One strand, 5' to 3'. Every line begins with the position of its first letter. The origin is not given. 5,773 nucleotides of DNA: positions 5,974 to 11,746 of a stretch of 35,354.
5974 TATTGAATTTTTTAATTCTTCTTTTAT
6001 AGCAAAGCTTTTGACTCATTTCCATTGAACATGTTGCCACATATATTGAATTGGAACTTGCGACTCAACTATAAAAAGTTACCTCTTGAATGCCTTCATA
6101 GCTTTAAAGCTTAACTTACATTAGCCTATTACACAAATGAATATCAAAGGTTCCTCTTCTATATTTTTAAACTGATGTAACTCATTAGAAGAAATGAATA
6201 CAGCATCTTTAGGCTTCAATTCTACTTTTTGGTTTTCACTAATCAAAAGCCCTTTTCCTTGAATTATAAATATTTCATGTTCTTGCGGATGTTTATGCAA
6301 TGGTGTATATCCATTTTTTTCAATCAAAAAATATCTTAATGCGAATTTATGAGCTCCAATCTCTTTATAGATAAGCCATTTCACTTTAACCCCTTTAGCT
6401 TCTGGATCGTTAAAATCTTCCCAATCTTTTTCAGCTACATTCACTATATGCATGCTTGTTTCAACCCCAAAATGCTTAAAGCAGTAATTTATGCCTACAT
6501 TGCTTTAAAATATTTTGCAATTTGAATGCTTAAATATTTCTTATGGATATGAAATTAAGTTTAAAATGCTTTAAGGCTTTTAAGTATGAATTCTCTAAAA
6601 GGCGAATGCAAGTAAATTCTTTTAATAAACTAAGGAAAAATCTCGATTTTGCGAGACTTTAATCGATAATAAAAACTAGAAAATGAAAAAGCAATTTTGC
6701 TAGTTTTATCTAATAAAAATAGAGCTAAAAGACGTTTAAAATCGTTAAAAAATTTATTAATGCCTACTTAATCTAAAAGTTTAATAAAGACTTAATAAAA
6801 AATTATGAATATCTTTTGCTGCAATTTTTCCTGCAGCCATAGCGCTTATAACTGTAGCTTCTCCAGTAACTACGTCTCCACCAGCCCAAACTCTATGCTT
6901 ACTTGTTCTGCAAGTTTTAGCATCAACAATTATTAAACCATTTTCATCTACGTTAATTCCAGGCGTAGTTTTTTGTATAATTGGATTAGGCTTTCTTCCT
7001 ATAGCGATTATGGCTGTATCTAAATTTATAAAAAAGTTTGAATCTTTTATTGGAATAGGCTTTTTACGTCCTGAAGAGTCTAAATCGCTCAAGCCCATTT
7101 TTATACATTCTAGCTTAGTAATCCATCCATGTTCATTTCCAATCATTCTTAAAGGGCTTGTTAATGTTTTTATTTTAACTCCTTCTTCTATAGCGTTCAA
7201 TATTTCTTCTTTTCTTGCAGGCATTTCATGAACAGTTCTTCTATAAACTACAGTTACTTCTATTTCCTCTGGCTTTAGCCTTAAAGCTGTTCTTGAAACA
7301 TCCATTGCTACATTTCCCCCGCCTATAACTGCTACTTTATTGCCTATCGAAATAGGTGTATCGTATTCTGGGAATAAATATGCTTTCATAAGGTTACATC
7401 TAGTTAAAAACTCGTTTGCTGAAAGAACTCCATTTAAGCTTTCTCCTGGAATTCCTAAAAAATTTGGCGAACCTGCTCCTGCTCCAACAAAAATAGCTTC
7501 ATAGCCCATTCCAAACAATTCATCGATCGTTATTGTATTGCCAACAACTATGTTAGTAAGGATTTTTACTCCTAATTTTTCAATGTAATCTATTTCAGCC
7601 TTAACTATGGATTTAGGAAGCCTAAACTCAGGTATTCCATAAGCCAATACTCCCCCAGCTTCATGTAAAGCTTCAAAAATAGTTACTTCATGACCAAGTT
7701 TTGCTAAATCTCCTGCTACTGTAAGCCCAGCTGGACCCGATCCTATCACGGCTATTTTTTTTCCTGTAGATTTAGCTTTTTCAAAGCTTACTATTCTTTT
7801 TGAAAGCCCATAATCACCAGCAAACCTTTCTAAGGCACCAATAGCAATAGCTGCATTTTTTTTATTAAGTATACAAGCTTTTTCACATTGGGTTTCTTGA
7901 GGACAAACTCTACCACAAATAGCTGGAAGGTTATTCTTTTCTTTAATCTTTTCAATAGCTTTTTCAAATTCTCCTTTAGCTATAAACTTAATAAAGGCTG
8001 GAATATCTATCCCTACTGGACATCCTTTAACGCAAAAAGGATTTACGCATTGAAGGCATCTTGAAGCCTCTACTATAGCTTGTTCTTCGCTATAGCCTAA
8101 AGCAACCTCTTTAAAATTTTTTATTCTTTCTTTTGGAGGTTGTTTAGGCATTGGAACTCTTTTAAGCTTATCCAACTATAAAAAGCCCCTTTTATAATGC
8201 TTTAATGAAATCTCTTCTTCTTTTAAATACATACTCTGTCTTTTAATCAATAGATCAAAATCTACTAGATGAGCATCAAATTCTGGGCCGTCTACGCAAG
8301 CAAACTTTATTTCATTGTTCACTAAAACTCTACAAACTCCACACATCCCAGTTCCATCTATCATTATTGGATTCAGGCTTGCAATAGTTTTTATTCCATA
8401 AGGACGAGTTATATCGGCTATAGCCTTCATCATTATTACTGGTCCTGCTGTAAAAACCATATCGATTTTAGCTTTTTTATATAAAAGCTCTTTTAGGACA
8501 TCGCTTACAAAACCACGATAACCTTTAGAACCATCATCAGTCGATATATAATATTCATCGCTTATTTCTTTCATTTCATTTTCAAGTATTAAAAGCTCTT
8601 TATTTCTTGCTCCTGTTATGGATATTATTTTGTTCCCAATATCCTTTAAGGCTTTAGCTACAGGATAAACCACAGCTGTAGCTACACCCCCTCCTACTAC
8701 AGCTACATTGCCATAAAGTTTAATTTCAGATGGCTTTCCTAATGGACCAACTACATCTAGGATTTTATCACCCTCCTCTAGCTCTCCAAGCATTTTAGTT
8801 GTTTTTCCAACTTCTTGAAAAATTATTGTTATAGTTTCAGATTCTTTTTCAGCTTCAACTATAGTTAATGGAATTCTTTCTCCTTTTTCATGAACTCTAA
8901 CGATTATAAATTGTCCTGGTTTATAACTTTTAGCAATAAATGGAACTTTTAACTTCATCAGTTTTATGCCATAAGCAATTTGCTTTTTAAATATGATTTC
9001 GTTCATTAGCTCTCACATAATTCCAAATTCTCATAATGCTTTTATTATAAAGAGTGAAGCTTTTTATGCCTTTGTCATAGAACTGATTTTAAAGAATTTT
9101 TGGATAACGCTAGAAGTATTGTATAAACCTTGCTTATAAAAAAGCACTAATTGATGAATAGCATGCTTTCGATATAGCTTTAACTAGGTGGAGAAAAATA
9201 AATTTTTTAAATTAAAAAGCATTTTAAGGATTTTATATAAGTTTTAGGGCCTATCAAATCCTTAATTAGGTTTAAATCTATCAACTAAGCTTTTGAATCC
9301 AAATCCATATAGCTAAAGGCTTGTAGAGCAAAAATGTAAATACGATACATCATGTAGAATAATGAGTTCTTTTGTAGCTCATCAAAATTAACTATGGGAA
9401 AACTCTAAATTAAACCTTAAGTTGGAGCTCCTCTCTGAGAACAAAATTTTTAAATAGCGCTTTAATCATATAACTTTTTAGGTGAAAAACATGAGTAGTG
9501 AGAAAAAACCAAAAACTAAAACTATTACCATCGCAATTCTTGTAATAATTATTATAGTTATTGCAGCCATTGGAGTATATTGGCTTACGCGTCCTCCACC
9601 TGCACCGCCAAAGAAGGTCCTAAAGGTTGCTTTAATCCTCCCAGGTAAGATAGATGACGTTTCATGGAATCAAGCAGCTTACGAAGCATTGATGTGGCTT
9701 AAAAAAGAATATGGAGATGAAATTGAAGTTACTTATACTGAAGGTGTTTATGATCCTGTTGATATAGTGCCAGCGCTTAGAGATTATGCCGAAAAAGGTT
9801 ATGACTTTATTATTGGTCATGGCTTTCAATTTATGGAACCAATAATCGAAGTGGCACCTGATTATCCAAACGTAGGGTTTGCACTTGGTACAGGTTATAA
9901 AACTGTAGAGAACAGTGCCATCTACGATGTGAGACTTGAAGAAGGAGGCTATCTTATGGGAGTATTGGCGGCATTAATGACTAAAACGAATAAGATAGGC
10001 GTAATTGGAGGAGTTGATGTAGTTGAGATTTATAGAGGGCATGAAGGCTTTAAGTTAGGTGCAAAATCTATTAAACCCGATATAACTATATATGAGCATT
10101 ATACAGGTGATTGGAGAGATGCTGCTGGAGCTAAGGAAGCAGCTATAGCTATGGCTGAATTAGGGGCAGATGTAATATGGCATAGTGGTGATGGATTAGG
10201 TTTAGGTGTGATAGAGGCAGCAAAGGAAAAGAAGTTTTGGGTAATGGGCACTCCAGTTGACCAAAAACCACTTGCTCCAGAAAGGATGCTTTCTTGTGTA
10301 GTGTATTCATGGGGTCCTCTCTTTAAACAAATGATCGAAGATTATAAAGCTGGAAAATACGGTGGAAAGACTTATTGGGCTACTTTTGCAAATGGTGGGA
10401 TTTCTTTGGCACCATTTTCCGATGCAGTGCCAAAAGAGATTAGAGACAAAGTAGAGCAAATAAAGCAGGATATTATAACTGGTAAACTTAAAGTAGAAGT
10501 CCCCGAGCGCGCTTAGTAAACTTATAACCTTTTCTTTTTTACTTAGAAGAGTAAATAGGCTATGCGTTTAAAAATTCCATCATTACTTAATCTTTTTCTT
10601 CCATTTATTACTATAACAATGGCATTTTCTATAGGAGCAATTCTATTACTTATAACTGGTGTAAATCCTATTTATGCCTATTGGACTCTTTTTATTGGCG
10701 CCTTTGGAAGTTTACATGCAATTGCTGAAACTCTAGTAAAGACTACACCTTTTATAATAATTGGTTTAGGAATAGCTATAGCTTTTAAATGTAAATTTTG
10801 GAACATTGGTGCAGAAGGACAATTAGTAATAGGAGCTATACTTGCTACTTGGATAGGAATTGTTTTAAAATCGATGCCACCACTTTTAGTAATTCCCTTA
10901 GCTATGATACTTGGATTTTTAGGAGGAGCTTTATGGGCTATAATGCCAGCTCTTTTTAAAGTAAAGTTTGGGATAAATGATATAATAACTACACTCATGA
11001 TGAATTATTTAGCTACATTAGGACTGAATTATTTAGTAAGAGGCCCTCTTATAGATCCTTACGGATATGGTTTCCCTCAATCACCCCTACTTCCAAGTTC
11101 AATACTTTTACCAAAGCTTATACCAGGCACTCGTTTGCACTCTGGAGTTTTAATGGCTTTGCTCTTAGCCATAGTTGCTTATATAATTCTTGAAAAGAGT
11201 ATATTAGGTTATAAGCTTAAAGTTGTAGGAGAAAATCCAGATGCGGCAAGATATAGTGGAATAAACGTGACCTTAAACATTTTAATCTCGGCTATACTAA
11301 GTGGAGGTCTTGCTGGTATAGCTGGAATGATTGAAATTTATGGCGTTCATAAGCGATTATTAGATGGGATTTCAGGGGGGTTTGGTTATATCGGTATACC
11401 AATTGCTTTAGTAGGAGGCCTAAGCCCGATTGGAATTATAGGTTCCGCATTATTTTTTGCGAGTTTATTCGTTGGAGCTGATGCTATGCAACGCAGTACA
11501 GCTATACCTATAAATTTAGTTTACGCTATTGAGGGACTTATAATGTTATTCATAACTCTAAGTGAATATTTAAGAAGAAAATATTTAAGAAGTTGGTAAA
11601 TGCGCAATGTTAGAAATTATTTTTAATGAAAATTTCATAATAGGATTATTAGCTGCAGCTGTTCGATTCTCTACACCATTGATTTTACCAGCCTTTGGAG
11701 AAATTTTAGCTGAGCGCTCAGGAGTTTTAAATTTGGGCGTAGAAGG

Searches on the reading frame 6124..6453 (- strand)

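Call 72: search_protein_families(library=pfam, proteins=[window:6124-6453:-], max_evalue=0.00001)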
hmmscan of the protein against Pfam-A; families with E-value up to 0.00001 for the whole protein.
window:6124-6453:- (110 aa): 2 families
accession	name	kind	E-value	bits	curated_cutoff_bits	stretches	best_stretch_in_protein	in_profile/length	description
PF07883.17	Cupin_2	-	6.7e-15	55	27.2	1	42-108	3-69/70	Cupin domain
PF12973.13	Cupin_7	-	1e-05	25.8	27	1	2-68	4-64/105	ChrR Cupin-like domain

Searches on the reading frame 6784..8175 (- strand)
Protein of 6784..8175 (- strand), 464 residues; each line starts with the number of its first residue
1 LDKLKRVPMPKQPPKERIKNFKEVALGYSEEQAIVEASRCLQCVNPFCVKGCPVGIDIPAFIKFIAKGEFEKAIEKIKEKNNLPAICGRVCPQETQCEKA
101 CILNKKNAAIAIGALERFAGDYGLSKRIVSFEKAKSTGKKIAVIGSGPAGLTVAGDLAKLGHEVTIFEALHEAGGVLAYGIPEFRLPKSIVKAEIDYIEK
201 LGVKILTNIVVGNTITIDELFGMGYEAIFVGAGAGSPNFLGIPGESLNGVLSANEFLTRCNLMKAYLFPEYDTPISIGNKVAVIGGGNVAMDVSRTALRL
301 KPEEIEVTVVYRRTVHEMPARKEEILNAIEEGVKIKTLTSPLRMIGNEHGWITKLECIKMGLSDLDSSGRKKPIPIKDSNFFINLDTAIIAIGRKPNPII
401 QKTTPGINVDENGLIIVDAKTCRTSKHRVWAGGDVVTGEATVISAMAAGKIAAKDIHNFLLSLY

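Call 47: search_protein_families(library=pfam, proteins=[window:6784-8175:-], max_evalue=0.00001)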
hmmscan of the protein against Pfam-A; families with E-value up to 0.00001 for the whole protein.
window:6784-8175:- (464 aa): 5 families
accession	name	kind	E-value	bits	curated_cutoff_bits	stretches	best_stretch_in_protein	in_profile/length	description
PF14691.11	Fer4_20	-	4.7e-44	149.3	25.8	1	17-125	1-110/113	Dihydroprymidine dehydrogenase domain II, 4Fe-4S cluster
PF07992.20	Pyr_redox_2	-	5.5e-35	121.6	26.1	1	140-449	2-291/291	Pyridine nucleotide-disulphide oxidoreductase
PF00070.33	Pyr_redox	-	1.8e-11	44.8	22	1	140-211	1-63/82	Pyridine nucleotide-disulphide oxidoreductase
PF13738.12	Pyr_redox_3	-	6.3e-08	32.6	30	0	278-427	164-299/305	Pyridine nucleotide-disulphide oxidoreductase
PF13450.12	NAD_binding_8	-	6.1e-07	30.1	21.9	1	143-176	1-34/68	NAD(P)-binding Rossmann-like domain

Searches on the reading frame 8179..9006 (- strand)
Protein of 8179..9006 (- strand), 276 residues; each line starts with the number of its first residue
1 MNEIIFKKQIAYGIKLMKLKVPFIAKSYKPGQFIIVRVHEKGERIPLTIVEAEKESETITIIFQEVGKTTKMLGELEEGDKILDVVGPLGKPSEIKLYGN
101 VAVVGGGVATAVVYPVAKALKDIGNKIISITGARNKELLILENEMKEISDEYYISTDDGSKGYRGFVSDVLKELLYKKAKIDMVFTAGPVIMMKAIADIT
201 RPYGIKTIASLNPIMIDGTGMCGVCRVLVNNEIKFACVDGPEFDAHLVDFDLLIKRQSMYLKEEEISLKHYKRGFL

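Call 47: search_protein_families(library=pfam, proteins=[window:8179-9006:-], max_evalue=0.00001)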
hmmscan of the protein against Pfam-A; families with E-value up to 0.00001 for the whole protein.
window:8179-9006:- (276 aa): 1 family
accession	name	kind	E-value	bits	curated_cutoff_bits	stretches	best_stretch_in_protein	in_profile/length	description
PF10418.14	DHODB_Fe-S_bind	-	1.8e-13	50.4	23.9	1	212-248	1-40/41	Iron-sulfur cluster binding domain of dihydroorotate dehydrogenase B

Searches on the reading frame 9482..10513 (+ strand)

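Call 47: search_protein_families(library=pfam, proteins=[window:9482-10513:+], max_evalue=0.00001)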
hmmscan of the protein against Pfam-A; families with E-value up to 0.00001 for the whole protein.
window:9482-10513:+ (344 aa): 1 family
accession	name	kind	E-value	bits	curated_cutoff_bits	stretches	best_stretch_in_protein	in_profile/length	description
PF02608.20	Bmp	-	3.6e-58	197.4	24.1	1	48-338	3-297/301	ABC transporter substrate-binding protein PnrA-like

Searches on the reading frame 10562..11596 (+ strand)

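Call 47: search_protein_families(library=pfam, proteins=[window:10562-11596:+], max_evalue=0.00001)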
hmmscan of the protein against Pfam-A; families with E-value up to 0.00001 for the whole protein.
window:10562-11596:+ (345 aa): 1 family
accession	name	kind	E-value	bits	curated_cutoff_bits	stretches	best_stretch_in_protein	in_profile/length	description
PF02653.21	BPD_transp_2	-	1.3e-40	139.7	26.8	1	54-331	2-268/269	Branched-chain amino acid transport system / permease component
